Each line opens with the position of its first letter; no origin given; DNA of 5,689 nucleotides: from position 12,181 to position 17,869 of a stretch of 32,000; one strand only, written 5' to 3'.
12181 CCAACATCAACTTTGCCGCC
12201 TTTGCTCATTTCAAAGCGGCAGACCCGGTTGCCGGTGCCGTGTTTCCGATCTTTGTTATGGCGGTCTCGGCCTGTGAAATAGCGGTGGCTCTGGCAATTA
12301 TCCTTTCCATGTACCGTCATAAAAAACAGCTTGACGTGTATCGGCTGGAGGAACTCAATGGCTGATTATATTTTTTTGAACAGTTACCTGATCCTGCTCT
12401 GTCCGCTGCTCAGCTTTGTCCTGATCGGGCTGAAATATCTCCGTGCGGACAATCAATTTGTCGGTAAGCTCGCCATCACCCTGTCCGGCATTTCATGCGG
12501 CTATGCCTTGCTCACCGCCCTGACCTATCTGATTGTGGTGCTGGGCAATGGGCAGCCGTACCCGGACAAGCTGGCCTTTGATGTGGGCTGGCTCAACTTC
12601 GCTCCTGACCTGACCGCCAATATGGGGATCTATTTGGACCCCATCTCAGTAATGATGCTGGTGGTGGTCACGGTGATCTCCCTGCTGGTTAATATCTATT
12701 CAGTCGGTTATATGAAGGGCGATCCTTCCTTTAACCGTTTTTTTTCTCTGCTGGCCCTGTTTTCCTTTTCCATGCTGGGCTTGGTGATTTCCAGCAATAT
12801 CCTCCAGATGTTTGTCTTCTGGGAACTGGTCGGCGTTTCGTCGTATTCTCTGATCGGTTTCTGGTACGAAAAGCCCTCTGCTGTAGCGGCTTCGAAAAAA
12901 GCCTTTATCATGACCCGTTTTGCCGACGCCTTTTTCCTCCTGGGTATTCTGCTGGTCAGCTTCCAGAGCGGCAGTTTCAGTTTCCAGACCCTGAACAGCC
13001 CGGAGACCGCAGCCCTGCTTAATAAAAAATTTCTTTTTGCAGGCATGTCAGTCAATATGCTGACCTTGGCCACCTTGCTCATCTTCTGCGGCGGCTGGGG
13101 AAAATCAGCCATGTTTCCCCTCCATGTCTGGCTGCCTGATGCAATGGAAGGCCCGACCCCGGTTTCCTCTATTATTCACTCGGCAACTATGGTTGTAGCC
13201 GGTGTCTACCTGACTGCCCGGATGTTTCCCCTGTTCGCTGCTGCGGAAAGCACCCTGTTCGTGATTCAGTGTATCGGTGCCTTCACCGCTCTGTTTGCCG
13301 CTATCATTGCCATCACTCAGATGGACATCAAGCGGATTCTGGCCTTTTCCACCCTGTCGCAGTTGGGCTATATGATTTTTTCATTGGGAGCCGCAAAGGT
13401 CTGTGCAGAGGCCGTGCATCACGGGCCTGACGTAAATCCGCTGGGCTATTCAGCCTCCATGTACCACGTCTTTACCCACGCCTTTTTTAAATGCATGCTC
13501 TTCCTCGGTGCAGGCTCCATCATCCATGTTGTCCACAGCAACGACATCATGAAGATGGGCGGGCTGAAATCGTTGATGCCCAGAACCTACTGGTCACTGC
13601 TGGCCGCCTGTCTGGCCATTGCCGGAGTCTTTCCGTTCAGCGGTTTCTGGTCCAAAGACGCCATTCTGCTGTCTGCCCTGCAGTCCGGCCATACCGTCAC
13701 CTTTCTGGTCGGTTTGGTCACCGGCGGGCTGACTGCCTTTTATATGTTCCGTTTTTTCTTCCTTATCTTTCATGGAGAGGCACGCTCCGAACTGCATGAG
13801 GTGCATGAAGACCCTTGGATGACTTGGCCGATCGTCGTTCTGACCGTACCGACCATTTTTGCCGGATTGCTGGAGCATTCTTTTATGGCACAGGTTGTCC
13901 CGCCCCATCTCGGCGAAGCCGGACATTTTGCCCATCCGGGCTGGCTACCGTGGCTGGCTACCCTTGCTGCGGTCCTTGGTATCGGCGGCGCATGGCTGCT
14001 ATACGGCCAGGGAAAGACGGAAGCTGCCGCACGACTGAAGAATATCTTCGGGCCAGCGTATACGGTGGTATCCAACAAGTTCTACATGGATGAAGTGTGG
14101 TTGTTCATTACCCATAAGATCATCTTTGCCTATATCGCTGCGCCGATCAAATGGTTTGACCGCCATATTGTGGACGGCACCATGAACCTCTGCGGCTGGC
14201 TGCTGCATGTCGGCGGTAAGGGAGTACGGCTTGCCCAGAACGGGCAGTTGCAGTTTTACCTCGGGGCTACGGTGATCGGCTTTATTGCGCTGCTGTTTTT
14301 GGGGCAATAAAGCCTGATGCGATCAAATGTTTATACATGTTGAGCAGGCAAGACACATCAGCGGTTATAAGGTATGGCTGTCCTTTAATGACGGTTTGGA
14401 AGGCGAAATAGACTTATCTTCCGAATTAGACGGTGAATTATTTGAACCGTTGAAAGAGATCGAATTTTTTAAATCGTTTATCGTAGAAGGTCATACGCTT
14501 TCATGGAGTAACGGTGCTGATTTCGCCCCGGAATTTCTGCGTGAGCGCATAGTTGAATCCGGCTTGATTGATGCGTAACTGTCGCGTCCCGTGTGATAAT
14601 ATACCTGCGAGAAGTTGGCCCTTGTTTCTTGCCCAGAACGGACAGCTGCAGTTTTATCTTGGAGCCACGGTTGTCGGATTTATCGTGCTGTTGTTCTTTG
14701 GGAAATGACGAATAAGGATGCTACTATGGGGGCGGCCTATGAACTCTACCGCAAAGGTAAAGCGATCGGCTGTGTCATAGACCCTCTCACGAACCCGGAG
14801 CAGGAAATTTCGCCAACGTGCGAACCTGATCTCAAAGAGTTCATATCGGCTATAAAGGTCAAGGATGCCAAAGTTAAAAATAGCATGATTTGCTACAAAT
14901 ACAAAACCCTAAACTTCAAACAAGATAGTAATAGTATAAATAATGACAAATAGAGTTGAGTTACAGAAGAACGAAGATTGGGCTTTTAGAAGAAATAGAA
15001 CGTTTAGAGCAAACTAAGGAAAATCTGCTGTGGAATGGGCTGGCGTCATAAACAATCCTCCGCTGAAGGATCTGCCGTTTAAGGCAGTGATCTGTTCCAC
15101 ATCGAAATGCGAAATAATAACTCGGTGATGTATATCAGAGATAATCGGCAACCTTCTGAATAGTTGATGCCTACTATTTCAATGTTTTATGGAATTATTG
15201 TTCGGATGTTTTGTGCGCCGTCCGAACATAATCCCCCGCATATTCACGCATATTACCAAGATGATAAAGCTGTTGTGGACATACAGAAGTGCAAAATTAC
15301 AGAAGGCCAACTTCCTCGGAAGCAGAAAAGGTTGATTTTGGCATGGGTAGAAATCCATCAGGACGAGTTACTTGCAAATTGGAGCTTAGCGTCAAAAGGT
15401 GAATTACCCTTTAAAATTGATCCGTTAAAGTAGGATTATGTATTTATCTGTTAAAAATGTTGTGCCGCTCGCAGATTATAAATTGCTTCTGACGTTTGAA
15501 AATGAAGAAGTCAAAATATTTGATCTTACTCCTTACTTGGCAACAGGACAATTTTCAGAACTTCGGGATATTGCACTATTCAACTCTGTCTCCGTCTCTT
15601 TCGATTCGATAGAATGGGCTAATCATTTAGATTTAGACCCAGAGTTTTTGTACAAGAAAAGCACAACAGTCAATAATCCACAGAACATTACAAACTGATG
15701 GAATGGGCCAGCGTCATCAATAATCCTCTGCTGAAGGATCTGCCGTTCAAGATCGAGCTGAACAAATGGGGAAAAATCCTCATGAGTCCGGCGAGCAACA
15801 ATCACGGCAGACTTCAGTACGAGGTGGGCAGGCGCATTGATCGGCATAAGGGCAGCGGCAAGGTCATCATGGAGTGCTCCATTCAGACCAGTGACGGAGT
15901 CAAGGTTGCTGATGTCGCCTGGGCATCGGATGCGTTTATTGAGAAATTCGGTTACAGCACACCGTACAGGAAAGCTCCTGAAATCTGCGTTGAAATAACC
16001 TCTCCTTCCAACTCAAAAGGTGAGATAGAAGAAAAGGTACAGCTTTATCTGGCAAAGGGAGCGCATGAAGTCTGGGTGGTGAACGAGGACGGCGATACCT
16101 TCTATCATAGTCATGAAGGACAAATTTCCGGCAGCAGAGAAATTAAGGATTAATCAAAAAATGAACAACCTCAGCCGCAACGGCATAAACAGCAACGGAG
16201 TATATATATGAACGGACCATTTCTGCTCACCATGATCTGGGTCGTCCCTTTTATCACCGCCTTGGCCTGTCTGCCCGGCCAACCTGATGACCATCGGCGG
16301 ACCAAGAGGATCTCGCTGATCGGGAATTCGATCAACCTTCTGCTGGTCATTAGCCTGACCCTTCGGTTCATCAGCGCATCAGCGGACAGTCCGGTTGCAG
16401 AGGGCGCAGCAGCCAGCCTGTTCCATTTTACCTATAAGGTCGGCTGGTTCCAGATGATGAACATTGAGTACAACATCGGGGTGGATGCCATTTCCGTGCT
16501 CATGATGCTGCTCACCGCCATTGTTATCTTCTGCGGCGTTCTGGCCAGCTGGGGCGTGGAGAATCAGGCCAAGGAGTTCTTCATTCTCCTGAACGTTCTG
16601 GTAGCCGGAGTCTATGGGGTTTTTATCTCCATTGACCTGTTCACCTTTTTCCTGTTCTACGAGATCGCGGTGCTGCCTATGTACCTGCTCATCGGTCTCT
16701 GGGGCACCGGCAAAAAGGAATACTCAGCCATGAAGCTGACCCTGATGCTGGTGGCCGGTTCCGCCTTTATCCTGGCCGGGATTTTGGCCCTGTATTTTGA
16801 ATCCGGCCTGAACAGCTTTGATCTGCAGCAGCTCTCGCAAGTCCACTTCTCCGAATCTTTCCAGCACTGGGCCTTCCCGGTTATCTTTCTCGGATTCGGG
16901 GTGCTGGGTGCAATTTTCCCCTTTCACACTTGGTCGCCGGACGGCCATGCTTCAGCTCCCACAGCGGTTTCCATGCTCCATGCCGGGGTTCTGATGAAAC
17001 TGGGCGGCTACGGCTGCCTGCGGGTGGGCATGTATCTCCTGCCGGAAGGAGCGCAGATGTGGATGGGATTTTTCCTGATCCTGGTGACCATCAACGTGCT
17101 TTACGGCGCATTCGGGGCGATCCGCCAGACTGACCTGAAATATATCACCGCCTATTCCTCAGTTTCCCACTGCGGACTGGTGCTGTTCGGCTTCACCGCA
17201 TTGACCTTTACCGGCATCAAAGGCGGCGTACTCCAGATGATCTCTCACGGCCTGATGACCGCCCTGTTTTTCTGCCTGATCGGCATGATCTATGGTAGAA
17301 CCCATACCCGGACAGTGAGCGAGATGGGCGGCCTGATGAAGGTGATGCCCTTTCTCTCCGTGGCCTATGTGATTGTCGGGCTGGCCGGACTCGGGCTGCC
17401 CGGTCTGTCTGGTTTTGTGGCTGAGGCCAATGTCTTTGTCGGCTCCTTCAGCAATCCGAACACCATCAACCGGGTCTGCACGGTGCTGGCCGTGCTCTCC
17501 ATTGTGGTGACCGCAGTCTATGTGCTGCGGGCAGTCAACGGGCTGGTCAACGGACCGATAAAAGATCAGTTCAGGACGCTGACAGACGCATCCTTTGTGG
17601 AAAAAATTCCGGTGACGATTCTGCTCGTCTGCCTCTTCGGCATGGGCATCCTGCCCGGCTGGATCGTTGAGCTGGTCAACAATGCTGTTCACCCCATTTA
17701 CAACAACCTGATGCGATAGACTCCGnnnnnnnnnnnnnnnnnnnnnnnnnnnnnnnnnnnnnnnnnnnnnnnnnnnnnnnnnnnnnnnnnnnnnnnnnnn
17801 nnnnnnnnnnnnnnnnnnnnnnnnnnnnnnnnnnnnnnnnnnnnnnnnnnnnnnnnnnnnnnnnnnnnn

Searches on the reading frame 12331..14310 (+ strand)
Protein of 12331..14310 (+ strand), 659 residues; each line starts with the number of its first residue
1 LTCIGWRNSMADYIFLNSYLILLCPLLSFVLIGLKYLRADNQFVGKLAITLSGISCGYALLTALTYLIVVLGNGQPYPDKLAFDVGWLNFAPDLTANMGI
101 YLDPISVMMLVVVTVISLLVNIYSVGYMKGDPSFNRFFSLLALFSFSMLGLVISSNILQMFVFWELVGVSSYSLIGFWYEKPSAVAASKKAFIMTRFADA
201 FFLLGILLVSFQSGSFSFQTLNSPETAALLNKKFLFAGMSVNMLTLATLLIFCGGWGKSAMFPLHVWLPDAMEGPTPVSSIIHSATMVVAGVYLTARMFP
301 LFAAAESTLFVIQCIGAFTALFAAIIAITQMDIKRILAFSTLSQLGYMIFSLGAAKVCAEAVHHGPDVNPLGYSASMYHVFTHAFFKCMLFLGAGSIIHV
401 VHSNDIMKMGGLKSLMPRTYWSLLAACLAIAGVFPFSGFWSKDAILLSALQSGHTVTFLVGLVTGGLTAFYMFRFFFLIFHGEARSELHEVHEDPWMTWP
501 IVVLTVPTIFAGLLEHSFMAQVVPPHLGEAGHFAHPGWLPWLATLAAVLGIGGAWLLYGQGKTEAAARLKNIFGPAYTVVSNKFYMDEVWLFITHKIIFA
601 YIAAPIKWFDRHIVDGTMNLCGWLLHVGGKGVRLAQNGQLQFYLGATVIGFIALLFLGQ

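Call 8: search_protein_families(library=pfam, proteins=[window:12331-14310:+], max_evalue=0.01)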
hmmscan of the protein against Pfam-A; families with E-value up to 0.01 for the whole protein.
window:12331-14310:+ (659 aa): 2 families
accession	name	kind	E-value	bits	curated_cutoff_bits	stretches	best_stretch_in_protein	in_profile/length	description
PF00361.26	Proton_antipo_M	-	7.7e-68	229.3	21.5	1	154-468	1-294/294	NADH:quinone oxidoreductase/Mrp antiporter, TM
PF00662.26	Proton_antipo_N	-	1.9e-20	72.9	24.5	1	87-138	1-51/51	NADH-Ubiquinone oxidoreductase (complex I), chain 5 N-terminus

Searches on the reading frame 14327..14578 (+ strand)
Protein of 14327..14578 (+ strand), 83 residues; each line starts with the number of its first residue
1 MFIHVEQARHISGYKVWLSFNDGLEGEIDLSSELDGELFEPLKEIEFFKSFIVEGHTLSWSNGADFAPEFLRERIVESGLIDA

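Call 23: search_protein_families(library=pfam, proteins=[window:14327-14578:+], max_evalue=0.01)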
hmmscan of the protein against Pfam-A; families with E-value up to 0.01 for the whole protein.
window:14327-14578:+ (83 aa): 1 family
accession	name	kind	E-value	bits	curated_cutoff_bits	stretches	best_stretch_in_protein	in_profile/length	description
PF10387.14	DUF2442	-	1.8e-10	41.3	23.9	1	6-75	2-70/72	Protein of unknown function (DUF2442)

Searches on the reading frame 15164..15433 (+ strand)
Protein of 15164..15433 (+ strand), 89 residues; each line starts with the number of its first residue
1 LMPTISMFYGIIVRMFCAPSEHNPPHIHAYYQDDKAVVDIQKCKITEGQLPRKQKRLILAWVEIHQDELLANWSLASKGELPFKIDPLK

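Call 23: search_protein_families(library=pfam, proteins=[window:15164-15433:+], max_evalue=0.01)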
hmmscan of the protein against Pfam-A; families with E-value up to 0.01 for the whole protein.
window:15164-15433:+ (89 aa): 1 family
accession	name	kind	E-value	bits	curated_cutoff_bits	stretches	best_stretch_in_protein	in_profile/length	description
PF13711.11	DUF4160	-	7.3e-25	87.4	23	1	10-73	1-64/65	Domain of unknown function (DUF4160)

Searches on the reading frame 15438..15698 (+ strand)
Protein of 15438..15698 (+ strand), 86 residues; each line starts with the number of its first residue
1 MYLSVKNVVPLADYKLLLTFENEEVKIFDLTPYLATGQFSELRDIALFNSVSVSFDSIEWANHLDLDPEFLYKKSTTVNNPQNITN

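Call 23: search_protein_families(library=pfam, proteins=[window:15438-15698:+], max_evalue=0.01)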
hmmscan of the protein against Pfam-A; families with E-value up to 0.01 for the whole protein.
window:15438-15698:+ (86 aa): 1 family
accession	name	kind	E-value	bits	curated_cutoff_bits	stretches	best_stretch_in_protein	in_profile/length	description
PF10387.14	DUF2442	-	8.2e-13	48.8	23.9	1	5-76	1-71/72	Protein of unknown function (DUF2442)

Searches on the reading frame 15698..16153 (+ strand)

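Call 8: search_protein_families(library=pfam, proteins=[window:15698-16153:+], max_evalue=0.01)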
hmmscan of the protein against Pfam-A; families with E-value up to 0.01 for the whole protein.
window:15698-16153:+ (151 aa): 1 family
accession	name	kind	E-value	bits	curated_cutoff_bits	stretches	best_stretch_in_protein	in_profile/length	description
PF05685.18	Uma2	-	4e-15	56.1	27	1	25-137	20-138/172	Putative restriction endonuclease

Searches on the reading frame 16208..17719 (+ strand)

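Call 8: search_protein_families(library=pfam, proteins=[window:16208-17719:+], max_evalue=0.01)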
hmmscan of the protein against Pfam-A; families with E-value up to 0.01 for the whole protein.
window:16208-17719:+ (503 aa): 2 families
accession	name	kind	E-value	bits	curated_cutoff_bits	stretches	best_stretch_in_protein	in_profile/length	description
PF00361.26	Proton_antipo_M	-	1.9e-63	214.8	21.5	1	142-421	2-283/294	NADH:quinone oxidoreductase/Mrp antiporter, TM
PF01059.23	Oxidored_q5_N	-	0.00027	21.4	22.7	1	69-132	37-103/110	NADH-ubiquinone oxidoreductase chain 4, amino terminus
